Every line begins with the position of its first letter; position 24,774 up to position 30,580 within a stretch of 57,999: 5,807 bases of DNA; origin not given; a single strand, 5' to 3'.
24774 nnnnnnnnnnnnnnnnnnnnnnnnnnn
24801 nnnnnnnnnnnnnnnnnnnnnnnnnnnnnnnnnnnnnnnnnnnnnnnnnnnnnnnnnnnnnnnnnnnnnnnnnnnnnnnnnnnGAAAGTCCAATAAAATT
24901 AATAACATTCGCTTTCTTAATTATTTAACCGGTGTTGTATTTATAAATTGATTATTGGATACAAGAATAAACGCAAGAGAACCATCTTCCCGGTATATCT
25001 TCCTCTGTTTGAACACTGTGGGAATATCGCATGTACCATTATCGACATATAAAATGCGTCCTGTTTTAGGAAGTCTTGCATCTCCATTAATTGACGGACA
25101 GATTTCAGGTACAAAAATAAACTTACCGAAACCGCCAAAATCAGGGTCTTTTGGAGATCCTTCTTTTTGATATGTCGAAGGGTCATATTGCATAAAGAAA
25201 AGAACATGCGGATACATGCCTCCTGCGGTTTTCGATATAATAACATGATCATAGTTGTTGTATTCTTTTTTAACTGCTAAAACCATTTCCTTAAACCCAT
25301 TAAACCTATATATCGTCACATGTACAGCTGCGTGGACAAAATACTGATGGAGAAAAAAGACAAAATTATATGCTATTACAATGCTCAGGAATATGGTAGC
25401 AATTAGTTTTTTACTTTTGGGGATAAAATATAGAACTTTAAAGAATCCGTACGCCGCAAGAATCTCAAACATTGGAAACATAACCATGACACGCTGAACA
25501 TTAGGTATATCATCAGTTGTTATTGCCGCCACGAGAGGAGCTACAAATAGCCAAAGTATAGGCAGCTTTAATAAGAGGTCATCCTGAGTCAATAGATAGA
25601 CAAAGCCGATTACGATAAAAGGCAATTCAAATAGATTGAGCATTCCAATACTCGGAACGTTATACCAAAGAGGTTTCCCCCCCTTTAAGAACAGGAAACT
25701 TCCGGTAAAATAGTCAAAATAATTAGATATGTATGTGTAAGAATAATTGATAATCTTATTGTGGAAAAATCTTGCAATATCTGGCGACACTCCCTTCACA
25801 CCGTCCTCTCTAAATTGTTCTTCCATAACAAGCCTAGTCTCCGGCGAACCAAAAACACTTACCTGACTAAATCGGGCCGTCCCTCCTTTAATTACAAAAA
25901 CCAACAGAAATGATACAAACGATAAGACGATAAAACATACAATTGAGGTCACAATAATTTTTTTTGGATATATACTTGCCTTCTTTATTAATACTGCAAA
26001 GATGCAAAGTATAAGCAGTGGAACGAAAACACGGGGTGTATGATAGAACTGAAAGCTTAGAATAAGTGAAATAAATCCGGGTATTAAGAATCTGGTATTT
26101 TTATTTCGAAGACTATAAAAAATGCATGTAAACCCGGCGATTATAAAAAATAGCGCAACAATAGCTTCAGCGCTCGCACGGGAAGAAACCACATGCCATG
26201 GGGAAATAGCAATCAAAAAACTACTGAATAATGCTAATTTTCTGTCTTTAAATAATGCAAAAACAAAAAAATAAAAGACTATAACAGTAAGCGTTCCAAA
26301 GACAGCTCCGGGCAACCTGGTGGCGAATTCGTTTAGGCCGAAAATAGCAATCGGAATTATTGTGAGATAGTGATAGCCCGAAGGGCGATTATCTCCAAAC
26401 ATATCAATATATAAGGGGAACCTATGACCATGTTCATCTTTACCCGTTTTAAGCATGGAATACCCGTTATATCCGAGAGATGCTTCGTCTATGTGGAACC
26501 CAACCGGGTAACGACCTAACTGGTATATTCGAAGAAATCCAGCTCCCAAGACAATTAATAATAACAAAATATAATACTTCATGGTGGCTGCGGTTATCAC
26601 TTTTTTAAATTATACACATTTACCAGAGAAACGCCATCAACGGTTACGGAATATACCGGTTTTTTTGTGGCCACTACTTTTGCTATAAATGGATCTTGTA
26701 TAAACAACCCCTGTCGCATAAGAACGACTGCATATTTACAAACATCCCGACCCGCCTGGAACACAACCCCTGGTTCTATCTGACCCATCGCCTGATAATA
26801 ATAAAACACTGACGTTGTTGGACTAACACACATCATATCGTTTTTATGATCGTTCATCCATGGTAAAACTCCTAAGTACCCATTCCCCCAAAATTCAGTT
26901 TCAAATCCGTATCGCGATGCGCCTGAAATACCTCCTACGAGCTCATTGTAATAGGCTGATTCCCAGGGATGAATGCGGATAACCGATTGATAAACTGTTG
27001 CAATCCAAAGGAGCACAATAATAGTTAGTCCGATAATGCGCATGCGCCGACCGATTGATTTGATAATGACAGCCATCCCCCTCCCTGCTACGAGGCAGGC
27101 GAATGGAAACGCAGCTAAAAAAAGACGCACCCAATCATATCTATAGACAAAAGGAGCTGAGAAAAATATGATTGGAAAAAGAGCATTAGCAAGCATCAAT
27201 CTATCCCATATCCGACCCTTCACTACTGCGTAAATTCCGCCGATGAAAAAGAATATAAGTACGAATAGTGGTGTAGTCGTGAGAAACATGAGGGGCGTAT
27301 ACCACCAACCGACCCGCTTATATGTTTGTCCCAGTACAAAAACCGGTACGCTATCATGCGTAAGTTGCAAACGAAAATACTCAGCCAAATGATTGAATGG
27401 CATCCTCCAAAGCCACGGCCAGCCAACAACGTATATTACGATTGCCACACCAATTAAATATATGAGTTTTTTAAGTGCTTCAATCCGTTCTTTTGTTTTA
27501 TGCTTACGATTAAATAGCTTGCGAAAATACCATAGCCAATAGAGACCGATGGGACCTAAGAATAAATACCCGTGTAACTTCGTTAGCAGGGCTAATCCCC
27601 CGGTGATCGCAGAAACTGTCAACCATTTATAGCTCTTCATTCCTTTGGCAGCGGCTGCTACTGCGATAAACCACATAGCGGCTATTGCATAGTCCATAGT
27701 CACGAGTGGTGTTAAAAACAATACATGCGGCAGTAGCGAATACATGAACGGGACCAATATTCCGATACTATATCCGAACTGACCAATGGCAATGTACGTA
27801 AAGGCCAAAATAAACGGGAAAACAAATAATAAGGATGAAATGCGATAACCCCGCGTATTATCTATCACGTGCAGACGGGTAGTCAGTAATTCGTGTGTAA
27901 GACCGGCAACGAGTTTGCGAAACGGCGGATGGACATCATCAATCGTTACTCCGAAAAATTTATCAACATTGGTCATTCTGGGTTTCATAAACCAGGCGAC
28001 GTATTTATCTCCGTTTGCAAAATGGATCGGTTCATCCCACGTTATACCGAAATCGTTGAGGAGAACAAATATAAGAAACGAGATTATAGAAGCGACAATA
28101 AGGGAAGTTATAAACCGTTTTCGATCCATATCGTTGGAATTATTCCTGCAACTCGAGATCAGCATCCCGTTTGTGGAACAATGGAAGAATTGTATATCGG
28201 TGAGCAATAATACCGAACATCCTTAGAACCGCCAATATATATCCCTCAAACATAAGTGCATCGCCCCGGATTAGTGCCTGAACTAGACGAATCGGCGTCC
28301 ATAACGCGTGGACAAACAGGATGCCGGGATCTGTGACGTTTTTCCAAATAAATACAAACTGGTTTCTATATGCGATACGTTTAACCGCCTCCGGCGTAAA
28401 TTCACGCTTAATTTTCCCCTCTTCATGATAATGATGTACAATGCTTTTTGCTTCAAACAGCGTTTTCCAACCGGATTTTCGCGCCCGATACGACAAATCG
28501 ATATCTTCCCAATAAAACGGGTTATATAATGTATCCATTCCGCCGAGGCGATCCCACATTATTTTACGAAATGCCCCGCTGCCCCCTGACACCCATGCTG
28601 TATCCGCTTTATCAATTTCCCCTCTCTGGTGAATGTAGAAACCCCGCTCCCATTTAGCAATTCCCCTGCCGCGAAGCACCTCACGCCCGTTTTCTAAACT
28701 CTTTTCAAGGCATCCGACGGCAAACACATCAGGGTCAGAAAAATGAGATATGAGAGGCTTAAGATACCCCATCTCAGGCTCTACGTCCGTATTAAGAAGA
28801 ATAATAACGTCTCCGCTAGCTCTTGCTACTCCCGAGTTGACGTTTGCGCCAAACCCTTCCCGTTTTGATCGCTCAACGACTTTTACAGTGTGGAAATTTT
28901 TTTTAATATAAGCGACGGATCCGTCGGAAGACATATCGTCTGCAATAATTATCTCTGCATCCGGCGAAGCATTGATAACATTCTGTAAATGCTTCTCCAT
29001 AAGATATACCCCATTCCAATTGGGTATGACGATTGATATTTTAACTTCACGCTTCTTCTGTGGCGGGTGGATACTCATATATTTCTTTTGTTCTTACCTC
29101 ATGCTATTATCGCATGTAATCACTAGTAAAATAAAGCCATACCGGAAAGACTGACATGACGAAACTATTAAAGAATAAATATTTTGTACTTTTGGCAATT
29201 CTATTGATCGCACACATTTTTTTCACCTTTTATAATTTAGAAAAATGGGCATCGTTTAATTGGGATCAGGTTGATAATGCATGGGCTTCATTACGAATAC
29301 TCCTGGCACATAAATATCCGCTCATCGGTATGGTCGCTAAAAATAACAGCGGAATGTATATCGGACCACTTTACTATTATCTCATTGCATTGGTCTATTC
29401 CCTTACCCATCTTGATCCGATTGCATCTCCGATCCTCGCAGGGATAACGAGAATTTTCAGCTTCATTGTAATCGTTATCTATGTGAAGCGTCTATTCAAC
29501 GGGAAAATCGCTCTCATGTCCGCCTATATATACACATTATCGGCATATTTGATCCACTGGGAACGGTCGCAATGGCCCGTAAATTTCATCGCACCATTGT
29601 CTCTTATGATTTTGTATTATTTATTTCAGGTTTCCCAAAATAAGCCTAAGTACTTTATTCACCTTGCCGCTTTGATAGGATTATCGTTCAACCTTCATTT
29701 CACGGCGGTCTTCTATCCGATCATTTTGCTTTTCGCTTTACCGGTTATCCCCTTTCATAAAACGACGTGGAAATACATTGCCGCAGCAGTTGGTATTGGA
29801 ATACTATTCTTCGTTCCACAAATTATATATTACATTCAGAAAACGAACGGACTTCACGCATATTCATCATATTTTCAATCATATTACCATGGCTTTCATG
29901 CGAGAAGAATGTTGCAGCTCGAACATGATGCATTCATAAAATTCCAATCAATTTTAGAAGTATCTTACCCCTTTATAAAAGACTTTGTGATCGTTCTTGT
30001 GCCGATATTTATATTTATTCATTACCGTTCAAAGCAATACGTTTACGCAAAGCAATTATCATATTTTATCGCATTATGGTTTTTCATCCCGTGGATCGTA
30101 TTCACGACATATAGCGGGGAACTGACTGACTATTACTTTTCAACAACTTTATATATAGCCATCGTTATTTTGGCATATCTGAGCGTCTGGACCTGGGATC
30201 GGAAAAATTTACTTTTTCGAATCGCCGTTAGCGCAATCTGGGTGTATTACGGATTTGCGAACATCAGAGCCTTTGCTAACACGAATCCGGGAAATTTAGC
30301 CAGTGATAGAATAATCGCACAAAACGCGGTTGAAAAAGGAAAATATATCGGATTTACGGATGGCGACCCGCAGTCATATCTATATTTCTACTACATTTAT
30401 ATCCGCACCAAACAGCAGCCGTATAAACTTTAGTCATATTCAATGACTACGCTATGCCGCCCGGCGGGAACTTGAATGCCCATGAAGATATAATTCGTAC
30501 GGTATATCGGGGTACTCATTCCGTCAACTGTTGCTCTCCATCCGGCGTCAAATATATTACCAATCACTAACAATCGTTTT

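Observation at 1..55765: Window-spanning glycan assembly locus with 22 GT-C-like membrane genes, 12 soluble GTs, 2 Wzx flippases and a sugar-nucleotide block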

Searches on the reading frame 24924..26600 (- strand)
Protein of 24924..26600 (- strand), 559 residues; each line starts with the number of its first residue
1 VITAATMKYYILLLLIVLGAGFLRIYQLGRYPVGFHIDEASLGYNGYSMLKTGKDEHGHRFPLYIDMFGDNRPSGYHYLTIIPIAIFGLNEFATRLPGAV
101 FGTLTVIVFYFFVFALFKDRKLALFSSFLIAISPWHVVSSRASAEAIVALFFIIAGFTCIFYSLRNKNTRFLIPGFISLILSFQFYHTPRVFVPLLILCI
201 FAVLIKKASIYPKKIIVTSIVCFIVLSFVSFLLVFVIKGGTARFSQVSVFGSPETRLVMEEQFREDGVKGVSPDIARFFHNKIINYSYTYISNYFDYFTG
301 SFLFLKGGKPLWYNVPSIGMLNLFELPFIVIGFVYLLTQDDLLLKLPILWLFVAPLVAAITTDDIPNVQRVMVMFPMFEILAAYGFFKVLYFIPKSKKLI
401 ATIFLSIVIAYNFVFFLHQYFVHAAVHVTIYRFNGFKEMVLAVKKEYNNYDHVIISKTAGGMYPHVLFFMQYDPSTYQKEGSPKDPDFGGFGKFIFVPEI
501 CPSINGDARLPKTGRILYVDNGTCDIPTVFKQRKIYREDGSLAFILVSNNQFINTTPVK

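Call 4: search_protein_families(library=pfam, proteins=[window:24924-26600:-], max_evalue=0.01)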
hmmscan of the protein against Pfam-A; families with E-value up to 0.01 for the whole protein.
window:24924-26600:- (559 aa): 2 families
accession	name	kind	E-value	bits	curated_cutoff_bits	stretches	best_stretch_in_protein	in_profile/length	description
PF02366.24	PMT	-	2.1e-07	31.2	22.7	1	76-237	66-239/245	Dolichyl-phosphate-mannose-protein mannosyltransferase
PF13231.12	PMT_2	-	2.3e-06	28.3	26.1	1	72-227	2-155/160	Dolichyl-phosphate-mannose-protein mannosyltransferase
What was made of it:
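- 24921..26600 (-): GT-C, group A. Pfam PMT 31.2 and PMT_2 28.3 bits (call 4).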

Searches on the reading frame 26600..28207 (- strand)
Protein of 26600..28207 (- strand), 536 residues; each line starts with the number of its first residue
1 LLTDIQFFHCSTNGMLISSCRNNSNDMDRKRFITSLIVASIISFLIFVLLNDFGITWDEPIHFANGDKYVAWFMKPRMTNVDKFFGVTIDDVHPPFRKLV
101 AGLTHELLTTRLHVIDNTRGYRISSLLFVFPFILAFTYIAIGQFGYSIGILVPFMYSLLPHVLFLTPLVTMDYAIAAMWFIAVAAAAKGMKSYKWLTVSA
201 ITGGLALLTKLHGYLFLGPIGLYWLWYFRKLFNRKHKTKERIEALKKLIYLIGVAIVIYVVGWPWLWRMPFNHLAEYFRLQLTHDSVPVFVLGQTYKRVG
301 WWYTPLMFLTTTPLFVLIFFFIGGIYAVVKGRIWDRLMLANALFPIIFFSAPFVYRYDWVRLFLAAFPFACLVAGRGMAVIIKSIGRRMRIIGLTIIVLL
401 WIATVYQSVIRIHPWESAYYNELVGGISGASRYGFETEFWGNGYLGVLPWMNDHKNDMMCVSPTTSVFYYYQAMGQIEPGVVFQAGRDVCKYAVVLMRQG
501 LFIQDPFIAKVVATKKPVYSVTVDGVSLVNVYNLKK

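Call 4: search_protein_families(library=pfam, proteins=[window:26600-28207:-], max_evalue=0.01)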
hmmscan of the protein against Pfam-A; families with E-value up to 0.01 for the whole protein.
window:26600-28207:- (536 aa): 1 family
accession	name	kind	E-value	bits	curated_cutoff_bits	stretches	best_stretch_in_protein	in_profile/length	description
PF02366.24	PMT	-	0.0019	18.2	22.7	1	119-260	83-234/245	Dolichyl-phosphate-mannose-protein mannosyltransferase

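Call 19: search_protein_families(library=ncbifam, proteins=[window:26600-28207:-], max_evalue=0.01)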
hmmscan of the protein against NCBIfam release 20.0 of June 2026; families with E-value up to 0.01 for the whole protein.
window:26600-28207:- (536 aa): 0 families

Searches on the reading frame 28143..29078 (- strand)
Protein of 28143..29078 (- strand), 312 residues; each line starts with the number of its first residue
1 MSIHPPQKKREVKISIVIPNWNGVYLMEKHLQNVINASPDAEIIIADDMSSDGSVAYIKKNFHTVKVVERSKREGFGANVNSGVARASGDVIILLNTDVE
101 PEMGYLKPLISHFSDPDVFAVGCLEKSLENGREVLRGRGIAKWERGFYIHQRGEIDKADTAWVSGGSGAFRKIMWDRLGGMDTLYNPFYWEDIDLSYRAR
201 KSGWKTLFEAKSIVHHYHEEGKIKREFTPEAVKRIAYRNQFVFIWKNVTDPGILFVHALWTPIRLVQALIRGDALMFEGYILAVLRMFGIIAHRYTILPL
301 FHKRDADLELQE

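Call 5: search_protein_families(library=pfam, proteins=[window:28143-29078:-], max_evalue=0.01)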
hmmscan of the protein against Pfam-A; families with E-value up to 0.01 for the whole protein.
window:28143-29078:- (312 aa): 4 families
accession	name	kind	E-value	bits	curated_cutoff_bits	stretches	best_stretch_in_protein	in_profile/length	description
PF00535.33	Glycos_transf_2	-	9.7e-23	81.4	23.3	1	15-175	1-165/168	Glycosyl transferase family 2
PF13641.12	Glyco_tranf_2_3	-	5.2e-16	59.8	27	1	14-220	3-215/230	Glycosyltransferase like family 2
PF13632.12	Glyco_trans_2_3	-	0.00058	20.2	27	1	92-225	2-131/198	Glycosyl transferase family group 2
PF13506.12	Glyco_transf_21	-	0.0089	15.9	21.7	0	79-220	21-158/174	Glycosyl transferase family 21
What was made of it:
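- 28140..29078 (-): GT2 glycosyltransferase with a C-terminal TM. Pfam Glycos_transf_2 E 1e-22 (call 5).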

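Call 46: search_protein_families(library=ncbifam, proteins=[window:28143-29078:-], max_evalue=0.00001)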
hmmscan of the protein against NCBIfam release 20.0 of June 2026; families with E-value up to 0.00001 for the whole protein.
window:28143-29078:- (312 aa): 8 families
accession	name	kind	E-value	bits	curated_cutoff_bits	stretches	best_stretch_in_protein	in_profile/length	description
TIGR03965.1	mycofact_glyco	equivalog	6.2e-21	74.8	280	1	9-219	71-283/467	mycofactocin biosynthesis glycosyltransferase MftF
NF041875.1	EPS_EpsD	equivalog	1.4e-15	57.6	370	1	14-224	1-214/325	exopolysaccharide biosynthesis glycosyltransferase EpsD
TIGR04283.1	glyco_like_mftF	equivalog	4e-13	49.5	182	1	14-225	1-197/221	TIGR04283 family arsenosugar biosynthesis glycosyltransferase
TIGR03937.1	PgaC_IcaA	equivalog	3e-11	42.9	422.3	1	6-214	39-248/407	poly-beta-1,6-N-acetyl-D-glucosamine synthase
NF007482.0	PRK10073.1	equivalog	7e-09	35.1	423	1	10-102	4-101/334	glycosyltransferase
NF050050.1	ProtGlycPglI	equivalog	1.1e-08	34.8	500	1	13-141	3-137/306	GalNAc(5)-diNAcBac-PP-undecaprenol beta-1,3-glucosyltransferase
NF038299.1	EPS_HpsN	equivalog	6.4e-08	31.9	425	1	13-121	2-115/317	hormogonium polysaccharide biosynthesis glycosyltransferase HpsN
TIGR03472.1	HpnI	equivalog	9.4e-06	24.7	310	0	81-220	119-256/373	bacteriohopanetetrol glucosamine biosynthesis glycosyltransferase HpnI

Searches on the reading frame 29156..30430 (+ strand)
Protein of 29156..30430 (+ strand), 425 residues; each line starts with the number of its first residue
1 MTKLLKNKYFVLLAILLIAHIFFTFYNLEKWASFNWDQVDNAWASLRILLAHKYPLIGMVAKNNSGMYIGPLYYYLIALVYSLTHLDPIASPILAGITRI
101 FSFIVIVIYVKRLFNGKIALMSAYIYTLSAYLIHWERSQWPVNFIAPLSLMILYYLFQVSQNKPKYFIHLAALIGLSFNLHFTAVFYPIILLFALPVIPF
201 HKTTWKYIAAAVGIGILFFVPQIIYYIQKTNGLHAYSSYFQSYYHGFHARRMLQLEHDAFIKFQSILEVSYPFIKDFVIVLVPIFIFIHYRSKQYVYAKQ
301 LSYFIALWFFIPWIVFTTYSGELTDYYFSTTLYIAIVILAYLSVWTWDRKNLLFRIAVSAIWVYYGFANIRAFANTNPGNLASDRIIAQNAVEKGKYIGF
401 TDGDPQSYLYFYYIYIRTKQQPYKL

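Call 4: search_protein_families(library=pfam, proteins=[window:29156-30430:+], max_evalue=0.01)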
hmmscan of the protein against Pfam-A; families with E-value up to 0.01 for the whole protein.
window:29156-30430:+ (425 aa): 1 family
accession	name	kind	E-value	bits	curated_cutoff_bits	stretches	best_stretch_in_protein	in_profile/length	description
PF13231.12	PMT_2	-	3.7e-11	43.9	26.1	1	71-225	4-160/160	Dolichyl-phosphate-mannose-protein mannosyltransferase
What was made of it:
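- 29156..30433 (+): GT-C-like, group D (PMT_2, 425 aa). Pfam PMT_2 at 43.9 bits (call 4).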
